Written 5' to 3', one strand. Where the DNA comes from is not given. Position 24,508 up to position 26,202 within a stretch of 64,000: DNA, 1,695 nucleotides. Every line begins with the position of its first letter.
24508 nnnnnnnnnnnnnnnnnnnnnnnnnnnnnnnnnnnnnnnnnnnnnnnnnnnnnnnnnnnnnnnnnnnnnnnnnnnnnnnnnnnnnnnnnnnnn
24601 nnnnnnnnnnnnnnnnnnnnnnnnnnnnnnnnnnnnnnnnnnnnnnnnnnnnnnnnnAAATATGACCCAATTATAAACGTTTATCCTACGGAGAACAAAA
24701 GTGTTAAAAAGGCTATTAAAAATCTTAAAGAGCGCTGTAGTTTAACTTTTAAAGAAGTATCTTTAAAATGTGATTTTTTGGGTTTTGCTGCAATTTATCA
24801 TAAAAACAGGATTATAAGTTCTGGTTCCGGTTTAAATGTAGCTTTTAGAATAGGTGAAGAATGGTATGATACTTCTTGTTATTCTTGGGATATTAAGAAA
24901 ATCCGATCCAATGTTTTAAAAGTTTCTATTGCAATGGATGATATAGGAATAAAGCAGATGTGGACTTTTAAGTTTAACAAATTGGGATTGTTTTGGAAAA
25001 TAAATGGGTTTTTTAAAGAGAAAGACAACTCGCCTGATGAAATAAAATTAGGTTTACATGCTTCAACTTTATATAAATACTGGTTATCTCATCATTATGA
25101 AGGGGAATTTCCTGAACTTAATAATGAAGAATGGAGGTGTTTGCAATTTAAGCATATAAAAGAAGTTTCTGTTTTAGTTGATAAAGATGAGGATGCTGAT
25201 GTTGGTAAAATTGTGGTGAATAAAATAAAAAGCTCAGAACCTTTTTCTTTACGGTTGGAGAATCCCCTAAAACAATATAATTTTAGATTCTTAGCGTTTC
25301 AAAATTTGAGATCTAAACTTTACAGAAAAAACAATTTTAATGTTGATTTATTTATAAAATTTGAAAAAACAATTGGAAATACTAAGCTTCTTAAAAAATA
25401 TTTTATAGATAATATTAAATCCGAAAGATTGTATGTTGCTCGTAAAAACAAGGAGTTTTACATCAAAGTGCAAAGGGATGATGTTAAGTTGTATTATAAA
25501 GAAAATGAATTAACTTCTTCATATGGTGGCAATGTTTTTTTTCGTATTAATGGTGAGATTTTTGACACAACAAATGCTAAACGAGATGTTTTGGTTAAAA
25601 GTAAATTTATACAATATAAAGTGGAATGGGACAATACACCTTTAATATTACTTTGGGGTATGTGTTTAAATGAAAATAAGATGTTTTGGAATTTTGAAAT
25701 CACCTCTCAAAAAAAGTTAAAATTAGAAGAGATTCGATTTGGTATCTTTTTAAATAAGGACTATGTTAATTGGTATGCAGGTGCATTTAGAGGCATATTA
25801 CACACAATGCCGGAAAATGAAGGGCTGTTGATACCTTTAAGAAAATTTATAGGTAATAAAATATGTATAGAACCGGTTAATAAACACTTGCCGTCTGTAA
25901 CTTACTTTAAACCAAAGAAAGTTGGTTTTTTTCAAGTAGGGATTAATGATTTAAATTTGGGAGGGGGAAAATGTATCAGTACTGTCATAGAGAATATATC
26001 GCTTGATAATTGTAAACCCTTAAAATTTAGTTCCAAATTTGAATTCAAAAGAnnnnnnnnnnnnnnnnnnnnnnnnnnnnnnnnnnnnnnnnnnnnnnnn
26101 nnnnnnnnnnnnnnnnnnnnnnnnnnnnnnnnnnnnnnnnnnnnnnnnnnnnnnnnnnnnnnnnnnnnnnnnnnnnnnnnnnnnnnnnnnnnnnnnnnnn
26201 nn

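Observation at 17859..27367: Seven-gene, tightly coupled putative periplasmic glycosylation module of the polyprenol-P-sugar synthase plus GT-C transferase type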

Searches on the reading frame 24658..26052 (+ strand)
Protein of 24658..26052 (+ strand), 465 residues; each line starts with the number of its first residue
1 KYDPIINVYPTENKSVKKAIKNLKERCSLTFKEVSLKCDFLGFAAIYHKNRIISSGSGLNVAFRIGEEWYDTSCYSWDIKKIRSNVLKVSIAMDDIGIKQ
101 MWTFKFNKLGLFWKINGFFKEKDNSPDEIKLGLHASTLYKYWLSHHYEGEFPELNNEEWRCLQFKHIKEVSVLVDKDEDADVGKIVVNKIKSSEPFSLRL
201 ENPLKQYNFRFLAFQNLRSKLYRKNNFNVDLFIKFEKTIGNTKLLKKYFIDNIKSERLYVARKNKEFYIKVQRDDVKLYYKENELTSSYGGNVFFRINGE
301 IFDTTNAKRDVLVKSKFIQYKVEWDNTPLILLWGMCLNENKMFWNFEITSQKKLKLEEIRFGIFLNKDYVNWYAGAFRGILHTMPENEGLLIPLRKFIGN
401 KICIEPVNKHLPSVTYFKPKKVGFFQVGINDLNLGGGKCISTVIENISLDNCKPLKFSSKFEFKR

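Call 42: predict_structure(alignment_id=A3)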
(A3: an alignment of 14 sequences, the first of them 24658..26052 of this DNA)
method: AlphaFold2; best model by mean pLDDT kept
length: 465 residues; sequences in the alignment: 14
mean_pLDDT: 82.4   pTM: 0.50
mean pLDDT of the five models: 82.4, 80.7, 79.2, 78.9, 78.0
residues with pLDDT >= 90: 183; 70-90: 211; 50-70: 43; < 50: 28
segments of 3 or more residues with pLDDT < 50: 1-7, 239-256
pLDDT, mean of each block of 10 residues (from residue 1): 44 73 81 90 87 88 89 92 94 93 93 94 83 90 81 76 85 70 84 90 85 85 81 78 38 46 75 80 85 89 83 75 87 90 93 91 90 89 67 88 89 93 87 65 91 87 85
secondary structure, 60 per line:
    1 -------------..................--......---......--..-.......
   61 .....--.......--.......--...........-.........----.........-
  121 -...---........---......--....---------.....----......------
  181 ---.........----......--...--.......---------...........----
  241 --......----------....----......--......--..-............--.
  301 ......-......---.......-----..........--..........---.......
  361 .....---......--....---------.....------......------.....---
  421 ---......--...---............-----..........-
elements in order: H14-27 E28-31 E34-39 E43-48 E54-65 E68-71 E77-83 E86-93 E98-106 E111-119 E128-135 E139-144 E147-150 E160-164 E169-174 E184-192 E197-202 E210-216 E226-236 H243-248 E259-262 E267-272 E275-280 E286-297 E300-303 E308-313 E317-323 E329-338 E341-350 E354-365 E369-374 E377-380 E390-394 E401-406 E413-417 E424-429 E438-449 E455-464

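Call 45: fold_search(model_id=the predicted structure, library=pdb)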
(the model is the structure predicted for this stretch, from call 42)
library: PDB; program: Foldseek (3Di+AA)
matches with E <= 10: 1145; with E <= 0.001: 86
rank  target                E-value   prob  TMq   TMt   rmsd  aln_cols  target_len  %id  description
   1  5h42_A                1.0e-10  1.00  0.26  0.13  21.8       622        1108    9  Crystal Structure of 1,2-beta-oligoglucan phosphorylase from Lachnoclostridium phytofermentans in complex with alpha-d (released 2017-03-01)
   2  8rf9                  9.3e-09  1.00  0.33  0.07  21.8       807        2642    5  CgsiGP1 sample in nanodisc (released 2024-03-20)
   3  8rfe_A                3.6e-08  1.00  0.33  0.07  22.0       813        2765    4  CgsiGP2 sample in nanodisc (released 2024-03-20)
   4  8rf0_A                2.5e-07  1.00  0.33  0.07  23.4       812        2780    6  WT-CGS sample in nanodisc (released 2024-03-20)
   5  3dcd_A                5.1e-06  1.00  0.33  0.48   5.8       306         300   12  X-ray structure of the galactose mutarotase related enzyme Q5FKD7 from Lactobacillus acidophilus at the resolution 1.9 (released 2008-07-29)
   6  8hob_A                6.8e-06  1.00  0.33  0.20   5.2       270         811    9  The cryo-EM structure of cellobiose phosphorylase from Clostridium thermocellum ( variant) (released 2024-03-20)
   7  8ho7_A                8.2e-06  1.00  0.33  0.20   5.4       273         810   10  The cryo-EM structure of cellobiose phosphorylase from Clostridium thermocellum (released 2023-12-13)
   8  8ho8_A                9.0e-06  1.00  0.32  0.19   4.7       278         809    8  The cryo-EM structure of cellobiose phosphorylase from Clostridium thermocellum in complex with cellobiose (released 2023-12-13)
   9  3blc_A                1.8e-05  1.00  0.34  0.52   4.6       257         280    9  Crystal structure of the periplasmic domain of the Escherichia Coli YIDC (released 2007-12-25)
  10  1v7v                  2.0e-05  1.00  0.31  0.20   5.8       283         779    8  Crystal structure of Vibrio proteolyticus chitobiose phosphorylase (released 2004-06-22)
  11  3mwx_A                2.0e-05  1.00  0.33  0.45   7.2       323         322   10  Crystal structure of a putative galactose mutarotase (BSU18360) from BACILLUS SUBTILIS at 1.45 A resolution (released 2010-07-07)
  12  8ho9_A                2.5e-05  1.00  0.33  0.19   5.1       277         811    9  The cryo-EM structure of cellobiose phosphorylase from Clostridium thermocellum (cysteine-to-serine varient) (released 2023-12-13)
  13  4zle                  3.5e-05  1.00  0.31  0.19   5.6       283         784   11  Cellobionic acid phosphorylase - ligand free structure (released 2015-06-10)
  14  9ayu_A                3.7e-05  1.00  0.34  0.25   5.2       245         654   10  Structure of the A type blood alpha-D-galactosamine galactosaminidase D463A mutant from Flavonifractor plautii (released 2024-12-18)
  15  3blc_B                3.7e-05  1.00  0.33  0.51   5.1       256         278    8  Crystal structure of the periplasmic domain of the Escherichia Coli YIDC (released 2007-12-25)
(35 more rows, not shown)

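Call 68: search_protein_representatives(protein=window:24658-26052:+)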
Query: 465 residues. Proteins with E-value up to 0.001 (for the whole library): 140; up to 1e-10: 37; up to 1e-30: 2. The best 140 are listed.
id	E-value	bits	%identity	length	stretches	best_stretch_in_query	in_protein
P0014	4.1e-39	151.1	30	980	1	1-421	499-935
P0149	7.8e-38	146.9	25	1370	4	43-366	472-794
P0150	1.2e-24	103.5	30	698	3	18-156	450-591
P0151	3.7e-23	98.5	26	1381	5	45-154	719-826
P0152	3.6e-22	95.3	25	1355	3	45-376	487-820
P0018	8.0e-20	87.5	31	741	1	3-174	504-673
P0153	5.7e-19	84.7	23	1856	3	55-416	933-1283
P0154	6.6e-19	84.5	22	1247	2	14-375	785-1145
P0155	1.6e-18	83.2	22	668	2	46-413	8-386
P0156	1.7e-18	83.1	25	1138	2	41-379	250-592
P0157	3.6e-18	82.1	28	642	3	42-166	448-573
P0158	8.0e-18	80.9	22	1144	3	25-381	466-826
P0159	1.3e-17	80.2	36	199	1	169-336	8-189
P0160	9.6e-17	77.4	24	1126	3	20-417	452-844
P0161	1.6e-16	76.7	24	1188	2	13-380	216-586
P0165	8.1e-15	71.0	25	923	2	264-376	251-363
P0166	2.9e-14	69.2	24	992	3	265-379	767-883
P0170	6.0e-13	64.9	25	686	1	21-421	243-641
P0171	8.5e-13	64.4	29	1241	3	20-115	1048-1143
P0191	4.3e-09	52.2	24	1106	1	20-379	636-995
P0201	2.9e-08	49.4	23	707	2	22-167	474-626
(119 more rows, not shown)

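Call 70: search_protein_families(library=pfam, alignment_id=A5, max_evalue=0.001)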
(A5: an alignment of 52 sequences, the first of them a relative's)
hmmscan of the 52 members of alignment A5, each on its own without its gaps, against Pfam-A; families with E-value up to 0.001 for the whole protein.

A. member 1, P0149 (1370 aa): 4 families
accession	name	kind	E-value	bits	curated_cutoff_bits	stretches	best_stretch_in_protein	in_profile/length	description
PF00005.33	ABC_tran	-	1e-19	71.9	25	1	33-164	1-135/137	ABC transporter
PF16819.11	DUF5074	-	1e-05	25.2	27.2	0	884-953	9-75/353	Domain of unknown function (DUF5074)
PF05729.18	NACHT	-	0.00073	19.8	26.7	0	45-72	2-29/167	NACHT domain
PF13476.12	AAA_23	-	0.00078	20.6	27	1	36-73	15-49/201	AAA domain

B. families by the number of members that match (of 52 scanned): 13 families
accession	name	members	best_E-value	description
PF00005.33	ABC_tran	27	1.3e-23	ABC transporter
PF04055.27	Radical_SAM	6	9e-37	Radical SAM superfamily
PF13476.12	AAA_23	6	1.3e-05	AAA domain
PF13304.12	AAA_21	6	7.9e-05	AAA domain, putative AbiEii toxin, Type IV TA system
PF13186.11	SPASM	5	1.6e-10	Iron-sulfur cluster-binding domain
PF13555.12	AAA_29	4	0.00011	P-loop containing region of AAA domain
PF13231.12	PMT_2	3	9.9e-17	Dolichyl-phosphate-mannose-protein mannosyltransferase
PF02310.24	B12-binding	2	3.6e-09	B12 binding domain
PF02366.24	PMT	2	2.5e-07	Dolichyl-phosphate-mannose-protein mannosyltransferase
PF05729.18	NACHT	2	0.00036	NACHT domain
PF13175.12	AAA_15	2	0.00089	AAA ATPase domain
PF16819.11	DUF5074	1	1e-05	Domain of unknown function (DUF5074)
PF13401.12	AAA_22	1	0.00048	AAA domain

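Call 75: search_protein_families(library=ncbifam, proteins=[P0156, P0170, P0165, P0201, P0154, P0171], max_evalue=0.00001)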
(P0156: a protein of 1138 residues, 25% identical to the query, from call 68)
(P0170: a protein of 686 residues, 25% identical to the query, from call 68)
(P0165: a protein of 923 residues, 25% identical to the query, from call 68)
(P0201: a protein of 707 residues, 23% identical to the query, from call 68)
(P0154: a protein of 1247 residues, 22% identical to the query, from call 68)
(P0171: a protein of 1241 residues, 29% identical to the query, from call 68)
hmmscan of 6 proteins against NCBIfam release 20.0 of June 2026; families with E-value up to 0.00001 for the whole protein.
P0156 (1138 aa): 180 families (the best 25 are shown)
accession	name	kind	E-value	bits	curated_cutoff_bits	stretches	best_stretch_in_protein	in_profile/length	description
NF010065.0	PRK13545.1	equivalog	1.7e-55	188.7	538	1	26-227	35-235/549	teichoic acids export protein ATP-binding subunit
NF010066.0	PRK13546.1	equivalog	1.7e-50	171.9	320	1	14-227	23-235/264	teichoic acids export ABC transporter ATP-binding subunit TagH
NF050108.1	galactan_ABC_ATP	equivalog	4.8e-44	150.4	400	1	28-226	42-240/244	galactan export ABC transporter ATP-binding subunit Wzt/RfbE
TIGR01188.1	drrA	subfamily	2.2e-38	132.3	312.45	1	25-221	3-210/302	daunorubicin resistance ABC transporter, ATP-binding protein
NF010060.0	PRK13537.1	equivalog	9e-32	110.2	521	1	15-224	16-235/314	nodulation factor ABC transporter ATP-binding protein NodI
NF010059.0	PRK13536.1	equivalog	5.3e-30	104.3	549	1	15-224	44-263/342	nodulation factor ABC transporter ATP-binding protein NodI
TIGR01288.1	nodI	equivalog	2.1e-29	102.5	424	1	19-224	9-224/303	nodulation factor ABC transporter ATP-binding protein NodI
TIGR04521.1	ECF_ATPase_2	equivalog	3.5e-29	101.8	330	2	95-225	103-235/279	energy-coupling factor transporter ATPase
TIGR04520.1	ECF_ATPase_1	equivalog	1.5e-26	93.5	315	2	98-225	99-226/269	energy-coupling factor transporter ATPase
TIGR01166.1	cbiO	subfamily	4.1e-26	91.6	211.8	2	24-77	1-54/190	cobalt ABC transporter, ATP-binding protein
TIGR02673.1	FtsE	equivalog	1.1e-25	90.5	264.85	2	15-78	2-65/214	cell division ATP-binding protein FtsE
TIGR03740.1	galliderm_ABC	subfamily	3.4e-25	89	309.75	1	28-220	13-209/223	lantibiotic protection ABC transporter ATP-binding subunit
TIGR00968.1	3a0106s01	subfamily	3.9e-24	85.5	342.75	1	26-223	11-219/237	sulfate ABC transporter ATP-binding protein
NF033858.1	ABC2_perm_RbbA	equivalog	7.1e-24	83.8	1050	1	25-224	276-486/909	ribosome-associated ATPase/putative transporter RbbA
TIGR02769.1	nickel_nikE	equivalog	1.1e-23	84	332.55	2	132-219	147-235/265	nickel import ATP-binding protein NikE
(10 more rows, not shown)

P0170 (686 aa): 176 families (the best 25 are shown)
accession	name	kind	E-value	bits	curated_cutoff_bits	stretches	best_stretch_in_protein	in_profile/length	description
NF010065.0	PRK13545.1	equivalog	1.1e-53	182.8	538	1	6-248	17-256/549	teichoic acids export protein ATP-binding subunit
NF010066.0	PRK13546.1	equivalog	2.9e-50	171.1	320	1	24-251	33-262/264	teichoic acids export ABC transporter ATP-binding subunit TagH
NF050108.1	galactan_ABC_ATP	equivalog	2e-45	154.9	400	1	28-226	42-240/244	galactan export ABC transporter ATP-binding subunit Wzt/RfbE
TIGR01188.1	drrA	subfamily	1.6e-39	136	312.45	1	25-251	3-241/302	daunorubicin resistance ABC transporter, ATP-binding protein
NF010059.0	PRK13536.1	equivalog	1e-34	119.8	549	1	24-223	52-262/342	nodulation factor ABC transporter ATP-binding protein NodI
NF010060.0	PRK13537.1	equivalog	1.4e-34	119.4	521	1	26-223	26-234/314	nodulation factor ABC transporter ATP-binding protein NodI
TIGR01288.1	nodI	equivalog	4.1e-33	114.7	424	1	30-223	19-223/303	nodulation factor ABC transporter ATP-binding protein NodI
TIGR04521.1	ECF_ATPase_2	equivalog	5.1e-29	101.2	330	2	95-231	103-241/279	energy-coupling factor transporter ATPase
TIGR04520.1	ECF_ATPase_1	equivalog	6.9e-28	97.8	315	1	26-226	13-227/269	energy-coupling factor transporter ATPase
TIGR03522.1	GldA_ABC_ATP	equivalog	7.4e-28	97.9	402.6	1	29-251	16-247/301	gliding motility-associated ABC transporter ATP-binding subunit GldA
NF010156.0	PRK13635.1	equivalog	1.1e-25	90.4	392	1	28-224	20-229/279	energy-coupling factor ABC transporter ATP-binding protein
TIGR02673.1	FtsE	equivalog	1.8e-25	89.9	264.85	2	93-212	95-214/214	cell division ATP-binding protein FtsE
TIGR01166.1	cbiO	subfamily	7.8e-24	84.2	211.8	2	96-197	88-189/190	cobalt ABC transporter, ATP-binding protein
TIGR00968.1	3a0106s01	subfamily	5.2e-23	81.8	342.75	1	24-224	9-220/237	sulfate ABC transporter ATP-binding protein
NF033858.1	ABC2_perm_RbbA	equivalog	9.1e-23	80.1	1050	1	25-225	276-487/909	ribosome-associated ATPase/putative transporter RbbA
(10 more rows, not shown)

P0165 (923 aa): 178 families (the best 25 are shown)
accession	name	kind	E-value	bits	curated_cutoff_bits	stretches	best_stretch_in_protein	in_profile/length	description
NF010065.0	PRK13545.1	equivalog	8.4e-53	179.8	538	1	8-228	19-236/549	teichoic acids export protein ATP-binding subunit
NF010066.0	PRK13546.1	equivalog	1.1e-45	156.1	320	1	10-228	19-236/264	teichoic acids export ABC transporter ATP-binding subunit TagH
NF050108.1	galactan_ABC_ATP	equivalog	3.2e-43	147.7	400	1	29-226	43-240/244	galactan export ABC transporter ATP-binding subunit Wzt/RfbE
TIGR01188.1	drrA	subfamily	8.3e-38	130.4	312.45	1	25-257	3-240/302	daunorubicin resistance ABC transporter, ATP-binding protein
NF010060.0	PRK13537.1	equivalog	4.3e-32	111.3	521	1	14-223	15-234/314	nodulation factor ABC transporter ATP-binding protein NodI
NF010059.0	PRK13536.1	equivalog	1.9e-30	105.8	549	1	13-221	42-260/342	nodulation factor ABC transporter ATP-binding protein NodI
TIGR01288.1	nodI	equivalog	1.7e-28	99.5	424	1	15-219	5-219/303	nodulation factor ABC transporter ATP-binding protein NodI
TIGR04521.1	ECF_ATPase_2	equivalog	2.8e-27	95.5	330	2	97-223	105-233/279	energy-coupling factor transporter ATPase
TIGR04520.1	ECF_ATPase_1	equivalog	2.3e-26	92.8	315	2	106-223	107-224/269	energy-coupling factor transporter ATPase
TIGR02673.1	FtsE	equivalog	1.7e-25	90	264.85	2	15-78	2-65/214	cell division ATP-binding protein FtsE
TIGR03740.1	galliderm_ABC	subfamily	1.7e-24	86.7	309.75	1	25-218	10-207/223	lantibiotic protection ABC transporter ATP-binding subunit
NF040933.2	ABC_arch_GlcV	equivalog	2.8e-24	85.7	450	2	90-222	96-229/357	glucose ABC transporter ATP-binding protein GlcV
TIGR02769.1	nickel_nikE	equivalog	3.1e-24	85.9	332.55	2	106-223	120-239/265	nickel import ATP-binding protein NikE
NF010170.0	PRK13651.1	equivalog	7.3e-24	84.3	432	2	95-222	124-252/308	cobalt transporter ATP-binding subunit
NF006987.0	PRK09452.1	equivalog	7.3e-24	84.2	482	1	18-222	21-235/378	spermidine/putrescine ABC transporter ATP-binding protein PotA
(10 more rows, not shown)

P0201 (707 aa): 180 families (the best 25 are shown)
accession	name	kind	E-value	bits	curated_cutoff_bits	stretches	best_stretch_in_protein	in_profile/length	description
NF010065.0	PRK13545.1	equivalog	2.2e-61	208.2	538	1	6-239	7-236/549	teichoic acids export protein ATP-binding subunit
NF010066.0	PRK13546.1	equivalog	2.3e-53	181.3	320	1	3-237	4-234/264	teichoic acids export ABC transporter ATP-binding subunit TagH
NF050108.1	galactan_ABC_ATP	equivalog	2.3e-51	174.4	400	1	36-237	39-240/244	galactan export ABC transporter ATP-binding subunit Wzt/RfbE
TIGR01188.1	drrA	subfamily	1.3e-36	126.5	312.45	1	39-233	6-211/302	daunorubicin resistance ABC transporter, ATP-binding protein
TIGR04521.1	ECF_ATPase_2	equivalog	1.8e-30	106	330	2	114-235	111-234/279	energy-coupling factor transporter ATPase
TIGR01186.1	proV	subfamily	1.4e-28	100.1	326.6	1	40-234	7-218/363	betaine/proline/choline family ABC transporter ATP-binding protein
TIGR04520.1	ECF_ATPase_1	equivalog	1.5e-27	96.7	315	2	117-235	107-225/269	energy-coupling factor transporter ATPase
TIGR03265.1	PhnT2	equivalog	1.8e-27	96.5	457.7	1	38-233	16-222/353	putative 2-aminoethylphosphonate ABC transporter ATP-binding protein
NF010060.0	PRK13537.1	equivalog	6.2e-27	94.3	521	1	32-235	22-235/314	nodulation factor ABC transporter ATP-binding protein NodI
NF040933.2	ABC_arch_GlcV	equivalog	5.3e-26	91.3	450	2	100-235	95-231/357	glucose ABC transporter ATP-binding protein GlcV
NF006987.0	PRK09452.1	equivalog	6.4e-26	90.9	482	1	16-235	8-237/378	spermidine/putrescine ABC transporter ATP-binding protein PotA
TIGR02769.1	nickel_nikE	equivalog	2.6e-25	89.4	332.55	2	122-253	125-258/265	nickel import ATP-binding protein NikE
TIGR03415.1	ABC_choXWV_ATP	equivalog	2.7e-25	89.2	483.75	2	100-235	118-254/382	choline ABC transporter ATP-binding protein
NF010068.0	PRK13548.1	equivalog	1.1e-24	86.9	261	2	41-91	20-70/261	heme ABC transporter ATP-binding protein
NF033858.1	ABC2_perm_RbbA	equivalog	1.3e-24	86.2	1050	1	38-235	278-486/909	ribosome-associated ATPase/putative transporter RbbA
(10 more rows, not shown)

P0154 (1247 aa): 1 family
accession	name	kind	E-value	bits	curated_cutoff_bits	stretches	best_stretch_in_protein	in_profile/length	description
NF047440.1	LA3751_2_3_fam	subfamily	6.8e-06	25.2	200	0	80-456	86-458/460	LA_3751/LA_3752 family putative glycosyltransferase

P0171 (1241 aa): 0 families

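Call 76: find_encoding_contigs(protein=P0156, flank=10000, max_places=2)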
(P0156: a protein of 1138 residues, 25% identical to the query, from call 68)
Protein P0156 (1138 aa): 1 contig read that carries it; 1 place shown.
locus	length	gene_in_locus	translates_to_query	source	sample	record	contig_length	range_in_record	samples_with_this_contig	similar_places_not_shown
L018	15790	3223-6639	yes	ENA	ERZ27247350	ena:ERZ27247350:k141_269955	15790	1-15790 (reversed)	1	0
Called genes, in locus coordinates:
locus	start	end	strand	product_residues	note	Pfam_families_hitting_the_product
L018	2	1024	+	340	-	?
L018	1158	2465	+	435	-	PF01266:DAO (weak), PF01593:Amino_oxidase, PF13450:NAD_binding_8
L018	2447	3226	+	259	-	PF01061:ABC2_membrane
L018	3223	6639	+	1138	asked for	PF00005:ABC_tran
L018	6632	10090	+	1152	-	PF04055:Radical_SAM, PF13186:SPASM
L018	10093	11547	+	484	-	PF02310:B12-binding (faint), PF19864:Radical_SAM_N2 (faint), PF04055:Radical_SAM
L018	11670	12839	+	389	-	PF13439:Glyco_transf_4 (weak), PF00534:Glycos_transf_1, PF13692:Glyco_trans_1_4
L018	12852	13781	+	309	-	PF00535:Glycos_transf_2, PF10111:Glyco_tranf_2_2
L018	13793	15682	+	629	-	PF13522:GATase_6, PF13537:GATase_7, PF00733:Asn_synthase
